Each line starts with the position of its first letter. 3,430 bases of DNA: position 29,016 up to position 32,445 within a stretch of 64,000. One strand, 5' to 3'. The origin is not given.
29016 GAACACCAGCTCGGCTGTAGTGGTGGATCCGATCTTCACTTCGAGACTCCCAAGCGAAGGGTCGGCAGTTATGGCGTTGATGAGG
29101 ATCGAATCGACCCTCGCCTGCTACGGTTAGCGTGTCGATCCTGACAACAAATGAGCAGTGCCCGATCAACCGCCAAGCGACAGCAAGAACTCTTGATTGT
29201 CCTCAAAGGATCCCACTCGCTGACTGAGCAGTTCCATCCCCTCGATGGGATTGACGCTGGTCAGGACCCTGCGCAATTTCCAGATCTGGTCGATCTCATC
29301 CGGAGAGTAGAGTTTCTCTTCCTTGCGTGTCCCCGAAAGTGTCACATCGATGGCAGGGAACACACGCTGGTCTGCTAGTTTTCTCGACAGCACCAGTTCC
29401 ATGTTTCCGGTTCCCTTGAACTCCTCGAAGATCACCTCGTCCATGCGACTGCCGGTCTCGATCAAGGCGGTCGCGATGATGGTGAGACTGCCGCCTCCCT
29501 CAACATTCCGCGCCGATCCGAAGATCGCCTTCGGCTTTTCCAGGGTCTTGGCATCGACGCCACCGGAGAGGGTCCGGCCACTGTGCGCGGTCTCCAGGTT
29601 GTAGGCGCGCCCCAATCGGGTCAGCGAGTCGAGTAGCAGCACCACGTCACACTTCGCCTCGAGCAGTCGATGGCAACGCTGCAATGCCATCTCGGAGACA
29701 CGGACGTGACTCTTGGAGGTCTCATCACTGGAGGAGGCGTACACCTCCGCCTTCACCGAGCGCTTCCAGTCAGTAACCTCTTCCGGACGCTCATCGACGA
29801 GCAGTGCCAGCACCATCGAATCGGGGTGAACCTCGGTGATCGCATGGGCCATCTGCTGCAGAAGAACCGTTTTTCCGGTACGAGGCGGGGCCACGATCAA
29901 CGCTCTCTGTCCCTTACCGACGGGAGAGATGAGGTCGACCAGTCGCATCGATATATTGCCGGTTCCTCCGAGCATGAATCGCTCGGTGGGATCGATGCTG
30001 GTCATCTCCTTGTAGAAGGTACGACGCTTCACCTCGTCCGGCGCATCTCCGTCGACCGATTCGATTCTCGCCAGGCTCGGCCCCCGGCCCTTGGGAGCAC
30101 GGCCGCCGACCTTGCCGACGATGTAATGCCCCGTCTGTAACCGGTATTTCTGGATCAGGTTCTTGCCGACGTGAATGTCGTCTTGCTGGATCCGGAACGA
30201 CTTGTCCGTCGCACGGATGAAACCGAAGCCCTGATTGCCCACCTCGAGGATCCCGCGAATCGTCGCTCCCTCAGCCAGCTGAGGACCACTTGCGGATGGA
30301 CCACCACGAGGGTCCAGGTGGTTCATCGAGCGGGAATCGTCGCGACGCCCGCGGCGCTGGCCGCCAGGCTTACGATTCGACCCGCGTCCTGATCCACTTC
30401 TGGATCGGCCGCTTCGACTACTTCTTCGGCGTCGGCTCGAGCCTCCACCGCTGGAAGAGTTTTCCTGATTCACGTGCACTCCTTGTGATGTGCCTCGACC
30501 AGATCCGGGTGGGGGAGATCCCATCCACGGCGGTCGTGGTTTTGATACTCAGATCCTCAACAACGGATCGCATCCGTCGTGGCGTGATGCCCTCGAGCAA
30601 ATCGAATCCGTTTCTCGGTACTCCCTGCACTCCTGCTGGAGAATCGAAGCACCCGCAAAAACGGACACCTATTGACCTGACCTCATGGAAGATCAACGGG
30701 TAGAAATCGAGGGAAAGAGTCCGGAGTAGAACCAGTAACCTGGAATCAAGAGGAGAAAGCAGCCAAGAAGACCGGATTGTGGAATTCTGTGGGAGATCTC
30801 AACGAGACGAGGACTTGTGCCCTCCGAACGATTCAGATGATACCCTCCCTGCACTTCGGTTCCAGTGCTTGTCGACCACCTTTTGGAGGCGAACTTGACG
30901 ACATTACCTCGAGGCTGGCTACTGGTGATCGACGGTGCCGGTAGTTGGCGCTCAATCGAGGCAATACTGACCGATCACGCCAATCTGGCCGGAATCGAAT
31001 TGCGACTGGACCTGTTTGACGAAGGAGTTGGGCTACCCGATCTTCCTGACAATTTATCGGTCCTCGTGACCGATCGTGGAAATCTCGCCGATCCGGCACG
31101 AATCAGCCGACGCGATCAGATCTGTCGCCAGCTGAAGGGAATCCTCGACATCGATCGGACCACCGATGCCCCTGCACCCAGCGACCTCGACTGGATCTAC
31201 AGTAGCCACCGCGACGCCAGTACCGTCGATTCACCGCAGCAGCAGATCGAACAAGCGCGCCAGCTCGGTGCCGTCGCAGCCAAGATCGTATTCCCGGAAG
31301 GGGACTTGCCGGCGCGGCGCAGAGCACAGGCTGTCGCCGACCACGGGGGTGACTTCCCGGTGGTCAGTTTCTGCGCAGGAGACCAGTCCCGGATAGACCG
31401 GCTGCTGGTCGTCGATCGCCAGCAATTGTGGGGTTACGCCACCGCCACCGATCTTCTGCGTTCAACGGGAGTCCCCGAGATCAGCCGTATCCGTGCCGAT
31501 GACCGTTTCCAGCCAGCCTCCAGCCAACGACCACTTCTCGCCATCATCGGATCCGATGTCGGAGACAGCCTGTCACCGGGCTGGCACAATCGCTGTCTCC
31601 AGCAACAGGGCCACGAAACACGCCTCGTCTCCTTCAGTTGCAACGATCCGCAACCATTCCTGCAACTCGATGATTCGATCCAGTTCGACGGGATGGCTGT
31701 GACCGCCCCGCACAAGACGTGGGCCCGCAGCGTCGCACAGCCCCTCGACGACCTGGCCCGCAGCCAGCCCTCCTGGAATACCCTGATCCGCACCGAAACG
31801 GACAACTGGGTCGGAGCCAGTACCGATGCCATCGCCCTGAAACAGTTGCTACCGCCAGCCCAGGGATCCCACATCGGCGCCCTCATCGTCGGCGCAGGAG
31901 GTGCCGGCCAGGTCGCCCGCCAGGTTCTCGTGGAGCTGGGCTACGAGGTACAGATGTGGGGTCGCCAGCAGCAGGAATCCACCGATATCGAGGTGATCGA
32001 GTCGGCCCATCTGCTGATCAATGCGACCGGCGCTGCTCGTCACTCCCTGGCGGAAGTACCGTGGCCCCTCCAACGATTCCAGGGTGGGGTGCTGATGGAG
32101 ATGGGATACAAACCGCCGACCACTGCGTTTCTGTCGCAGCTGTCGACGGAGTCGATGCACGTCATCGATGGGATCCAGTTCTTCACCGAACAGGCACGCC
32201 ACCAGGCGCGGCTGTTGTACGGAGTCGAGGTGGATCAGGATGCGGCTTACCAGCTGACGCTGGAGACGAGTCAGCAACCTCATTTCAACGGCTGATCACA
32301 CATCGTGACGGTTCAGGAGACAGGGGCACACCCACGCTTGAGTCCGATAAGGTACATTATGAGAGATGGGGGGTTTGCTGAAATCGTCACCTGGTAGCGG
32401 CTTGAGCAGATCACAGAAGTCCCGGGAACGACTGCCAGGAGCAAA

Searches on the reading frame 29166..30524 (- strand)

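Call 8: search_protein_families(library=pfam, proteins=[window:29166-30524:-])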
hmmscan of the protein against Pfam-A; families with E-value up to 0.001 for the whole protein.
window:29166-30524:- (452 aa): 3 families
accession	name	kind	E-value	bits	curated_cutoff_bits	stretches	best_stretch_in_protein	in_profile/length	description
PF00006.31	ATP-synt_ab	-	4.1e-23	82.6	29.5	1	193-397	2-211/213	ATP synthase alpha/beta family, nucleotide-binding domain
PF07497.18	Rho_RNA_bind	-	4e-15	55.8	27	1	90-163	2-73/73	Rho termination factor, RNA-binding domain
PF13481.12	AAA_25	-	0.00033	20.8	27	1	202-261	29-98/195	AAA domain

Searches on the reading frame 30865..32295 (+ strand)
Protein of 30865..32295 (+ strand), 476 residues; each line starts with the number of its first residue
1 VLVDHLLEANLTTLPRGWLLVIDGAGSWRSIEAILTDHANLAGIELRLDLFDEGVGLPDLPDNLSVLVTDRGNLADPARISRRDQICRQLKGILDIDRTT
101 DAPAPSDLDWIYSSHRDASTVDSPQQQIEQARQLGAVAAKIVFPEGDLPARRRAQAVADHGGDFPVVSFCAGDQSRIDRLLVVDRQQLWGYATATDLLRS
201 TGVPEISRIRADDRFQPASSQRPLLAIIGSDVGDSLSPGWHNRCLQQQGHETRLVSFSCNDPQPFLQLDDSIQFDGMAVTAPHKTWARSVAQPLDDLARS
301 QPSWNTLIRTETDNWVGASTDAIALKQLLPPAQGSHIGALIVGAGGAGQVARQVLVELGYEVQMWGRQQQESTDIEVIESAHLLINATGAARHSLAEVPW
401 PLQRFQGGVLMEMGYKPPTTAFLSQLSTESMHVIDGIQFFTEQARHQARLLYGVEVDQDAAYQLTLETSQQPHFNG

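Call 4: search_protein_families(library=pfam, proteins=[window:30865-32295:+])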
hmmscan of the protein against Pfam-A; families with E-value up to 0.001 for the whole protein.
window:30865-32295:+ (476 aa): 1 family
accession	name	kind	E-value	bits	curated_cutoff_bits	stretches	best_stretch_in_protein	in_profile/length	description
PF08501.16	Shikimate_dh_N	-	3.9e-10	40.3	27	1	227-307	1-83/83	Shikimate dehydrogenase substrate binding domain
